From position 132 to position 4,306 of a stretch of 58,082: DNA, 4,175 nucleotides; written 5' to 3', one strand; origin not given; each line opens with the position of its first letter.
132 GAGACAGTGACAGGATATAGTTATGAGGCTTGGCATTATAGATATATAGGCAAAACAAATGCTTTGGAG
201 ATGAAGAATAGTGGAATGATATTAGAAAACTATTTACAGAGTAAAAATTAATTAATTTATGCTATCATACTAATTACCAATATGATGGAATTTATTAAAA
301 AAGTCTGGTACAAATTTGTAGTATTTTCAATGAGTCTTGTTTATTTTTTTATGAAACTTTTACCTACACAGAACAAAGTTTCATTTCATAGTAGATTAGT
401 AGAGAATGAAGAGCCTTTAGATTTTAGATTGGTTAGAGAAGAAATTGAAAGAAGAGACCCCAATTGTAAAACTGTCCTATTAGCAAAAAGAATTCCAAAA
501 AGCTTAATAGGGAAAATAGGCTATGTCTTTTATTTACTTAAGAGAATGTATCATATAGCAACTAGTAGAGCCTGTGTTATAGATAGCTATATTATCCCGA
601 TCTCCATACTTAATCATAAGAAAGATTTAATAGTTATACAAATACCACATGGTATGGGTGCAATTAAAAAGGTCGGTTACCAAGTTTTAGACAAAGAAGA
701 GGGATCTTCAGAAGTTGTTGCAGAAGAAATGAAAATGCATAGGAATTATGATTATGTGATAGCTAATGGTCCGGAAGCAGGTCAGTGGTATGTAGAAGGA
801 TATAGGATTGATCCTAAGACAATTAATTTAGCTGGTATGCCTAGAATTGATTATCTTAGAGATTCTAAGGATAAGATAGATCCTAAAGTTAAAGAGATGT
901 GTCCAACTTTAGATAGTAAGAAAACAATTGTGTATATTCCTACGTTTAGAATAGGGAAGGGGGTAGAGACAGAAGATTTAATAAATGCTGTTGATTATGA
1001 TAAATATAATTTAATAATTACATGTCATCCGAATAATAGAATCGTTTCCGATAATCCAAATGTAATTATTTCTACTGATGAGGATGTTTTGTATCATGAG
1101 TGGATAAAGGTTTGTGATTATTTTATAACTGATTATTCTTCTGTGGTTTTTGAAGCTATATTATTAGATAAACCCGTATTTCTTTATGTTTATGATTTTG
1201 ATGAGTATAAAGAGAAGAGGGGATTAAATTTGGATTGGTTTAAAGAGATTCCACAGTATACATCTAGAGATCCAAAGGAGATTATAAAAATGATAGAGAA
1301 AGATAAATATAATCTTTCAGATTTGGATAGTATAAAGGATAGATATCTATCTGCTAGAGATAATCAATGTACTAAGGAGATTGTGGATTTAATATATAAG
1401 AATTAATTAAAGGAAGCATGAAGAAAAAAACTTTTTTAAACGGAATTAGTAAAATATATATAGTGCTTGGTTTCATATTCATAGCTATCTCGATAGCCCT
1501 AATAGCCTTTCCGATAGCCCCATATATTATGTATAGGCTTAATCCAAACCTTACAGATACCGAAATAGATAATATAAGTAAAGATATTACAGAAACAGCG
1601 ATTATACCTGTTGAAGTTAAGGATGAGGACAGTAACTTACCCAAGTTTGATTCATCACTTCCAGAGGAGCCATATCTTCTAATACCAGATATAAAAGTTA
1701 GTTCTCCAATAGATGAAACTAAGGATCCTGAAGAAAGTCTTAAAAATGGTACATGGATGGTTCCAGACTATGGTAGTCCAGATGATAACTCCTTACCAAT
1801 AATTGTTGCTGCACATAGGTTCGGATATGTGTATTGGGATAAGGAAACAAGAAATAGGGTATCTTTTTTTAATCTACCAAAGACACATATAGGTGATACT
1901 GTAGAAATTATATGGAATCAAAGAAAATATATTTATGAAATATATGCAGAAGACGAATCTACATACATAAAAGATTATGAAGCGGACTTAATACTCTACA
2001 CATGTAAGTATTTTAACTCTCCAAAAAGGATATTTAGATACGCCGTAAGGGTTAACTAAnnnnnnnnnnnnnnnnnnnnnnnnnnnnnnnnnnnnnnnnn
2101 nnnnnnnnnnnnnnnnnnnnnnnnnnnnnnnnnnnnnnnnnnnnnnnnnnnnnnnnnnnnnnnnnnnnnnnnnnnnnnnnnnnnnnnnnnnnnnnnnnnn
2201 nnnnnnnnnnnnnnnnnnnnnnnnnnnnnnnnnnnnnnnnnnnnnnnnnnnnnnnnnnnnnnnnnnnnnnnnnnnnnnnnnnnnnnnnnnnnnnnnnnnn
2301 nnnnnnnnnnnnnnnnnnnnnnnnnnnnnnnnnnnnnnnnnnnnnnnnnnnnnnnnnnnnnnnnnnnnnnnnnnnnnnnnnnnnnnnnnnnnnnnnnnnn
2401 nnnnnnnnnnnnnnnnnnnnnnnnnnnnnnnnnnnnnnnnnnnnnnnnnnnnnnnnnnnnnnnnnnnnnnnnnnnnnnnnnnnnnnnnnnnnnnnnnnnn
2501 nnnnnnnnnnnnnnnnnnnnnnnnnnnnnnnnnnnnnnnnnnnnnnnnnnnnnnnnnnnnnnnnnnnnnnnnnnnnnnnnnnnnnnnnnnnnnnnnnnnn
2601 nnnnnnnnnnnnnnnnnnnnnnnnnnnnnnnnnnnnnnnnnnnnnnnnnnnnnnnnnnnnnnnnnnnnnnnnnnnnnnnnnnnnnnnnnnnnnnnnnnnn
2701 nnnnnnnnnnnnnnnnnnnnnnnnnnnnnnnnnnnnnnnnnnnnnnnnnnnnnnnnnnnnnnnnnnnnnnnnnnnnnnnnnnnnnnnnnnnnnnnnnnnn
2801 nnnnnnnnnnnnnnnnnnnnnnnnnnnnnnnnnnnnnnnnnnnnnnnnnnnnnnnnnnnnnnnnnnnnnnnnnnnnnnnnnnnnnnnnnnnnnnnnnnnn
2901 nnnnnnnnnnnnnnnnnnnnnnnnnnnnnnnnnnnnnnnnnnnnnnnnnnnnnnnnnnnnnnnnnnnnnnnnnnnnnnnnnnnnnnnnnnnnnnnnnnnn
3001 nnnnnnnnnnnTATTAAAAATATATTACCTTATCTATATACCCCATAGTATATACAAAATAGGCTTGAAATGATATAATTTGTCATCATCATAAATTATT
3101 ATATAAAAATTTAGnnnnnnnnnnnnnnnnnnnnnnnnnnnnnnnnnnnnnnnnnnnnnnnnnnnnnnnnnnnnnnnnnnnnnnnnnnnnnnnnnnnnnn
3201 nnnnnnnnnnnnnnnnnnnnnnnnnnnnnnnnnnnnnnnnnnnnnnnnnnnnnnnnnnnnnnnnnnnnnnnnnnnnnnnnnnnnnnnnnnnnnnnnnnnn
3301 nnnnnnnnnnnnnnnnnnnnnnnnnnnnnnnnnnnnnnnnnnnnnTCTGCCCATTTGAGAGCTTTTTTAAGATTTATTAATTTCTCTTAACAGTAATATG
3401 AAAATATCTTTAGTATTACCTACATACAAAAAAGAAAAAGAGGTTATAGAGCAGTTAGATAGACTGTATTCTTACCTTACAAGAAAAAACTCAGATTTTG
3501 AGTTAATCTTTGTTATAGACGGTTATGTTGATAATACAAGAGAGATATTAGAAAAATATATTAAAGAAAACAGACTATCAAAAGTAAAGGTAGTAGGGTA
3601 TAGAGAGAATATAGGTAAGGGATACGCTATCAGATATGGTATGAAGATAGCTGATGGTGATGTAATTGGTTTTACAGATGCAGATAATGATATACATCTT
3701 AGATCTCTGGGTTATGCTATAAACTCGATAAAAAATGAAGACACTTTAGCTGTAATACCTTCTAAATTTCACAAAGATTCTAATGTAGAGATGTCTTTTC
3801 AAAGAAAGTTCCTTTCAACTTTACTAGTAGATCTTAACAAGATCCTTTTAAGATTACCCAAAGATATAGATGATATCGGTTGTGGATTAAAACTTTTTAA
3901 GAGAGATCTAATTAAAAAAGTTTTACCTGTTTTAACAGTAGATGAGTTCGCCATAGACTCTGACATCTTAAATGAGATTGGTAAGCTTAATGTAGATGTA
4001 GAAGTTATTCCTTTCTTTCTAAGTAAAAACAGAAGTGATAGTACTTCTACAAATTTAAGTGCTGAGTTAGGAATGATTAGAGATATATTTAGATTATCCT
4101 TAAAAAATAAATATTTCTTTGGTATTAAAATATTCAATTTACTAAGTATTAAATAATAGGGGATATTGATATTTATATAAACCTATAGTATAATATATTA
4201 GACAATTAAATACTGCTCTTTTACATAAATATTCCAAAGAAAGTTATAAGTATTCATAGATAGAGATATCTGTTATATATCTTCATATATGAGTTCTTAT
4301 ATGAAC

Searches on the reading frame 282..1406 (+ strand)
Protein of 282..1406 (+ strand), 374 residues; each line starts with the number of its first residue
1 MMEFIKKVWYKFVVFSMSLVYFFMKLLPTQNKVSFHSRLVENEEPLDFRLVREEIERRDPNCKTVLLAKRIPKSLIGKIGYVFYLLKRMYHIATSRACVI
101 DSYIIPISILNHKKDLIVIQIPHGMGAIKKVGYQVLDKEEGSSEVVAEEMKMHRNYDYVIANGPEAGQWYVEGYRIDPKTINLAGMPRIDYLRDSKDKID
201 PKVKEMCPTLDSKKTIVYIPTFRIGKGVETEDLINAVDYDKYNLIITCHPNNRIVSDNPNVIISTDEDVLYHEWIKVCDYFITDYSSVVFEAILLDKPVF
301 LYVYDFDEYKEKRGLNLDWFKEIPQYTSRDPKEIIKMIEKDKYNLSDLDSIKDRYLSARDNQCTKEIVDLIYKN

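Call 9: search_protein_families(library=pfam, proteins=[window:282-1406:+], max_evalue=0.01)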
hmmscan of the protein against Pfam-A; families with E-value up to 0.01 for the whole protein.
window:282-1406:+ (374 aa): 1 family
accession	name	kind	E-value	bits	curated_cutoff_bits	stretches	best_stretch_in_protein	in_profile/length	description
PF04464.20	Glyphos_transf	-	1.9e-47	162.4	22.1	1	29-372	12-366/367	CDP-Glycerol:Poly(glycerophosphate) glycerophosphotransferase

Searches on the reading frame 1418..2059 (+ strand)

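Call 9: search_protein_families(library=pfam, proteins=[window:1418-2059:+], max_evalue=0.01)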
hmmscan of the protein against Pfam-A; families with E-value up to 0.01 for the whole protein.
window:1418-2059:+ (213 aa): 1 family
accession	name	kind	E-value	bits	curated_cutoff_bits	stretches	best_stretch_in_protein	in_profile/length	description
PF04203.18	Sortase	-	6.2e-09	36.1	26.6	1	88-211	2-124/125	Sortase domain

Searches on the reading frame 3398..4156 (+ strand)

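Call 9: search_protein_families(library=pfam, proteins=[window:3398-4156:+], max_evalue=0.01)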
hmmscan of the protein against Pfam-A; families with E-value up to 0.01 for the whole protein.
window:3398-4156:+ (252 aa): 2 families
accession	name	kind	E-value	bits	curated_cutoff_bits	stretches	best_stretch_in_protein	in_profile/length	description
PF00535.33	Glycos_transf_2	-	3.4e-21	76.3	23.3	1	4-175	1-167/168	Glycosyl transferase family 2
PF10111.15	Glyco_tranf_2_2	-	0.0002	21.4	27.3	1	4-124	1-125/276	Glycosyltransferase like family 2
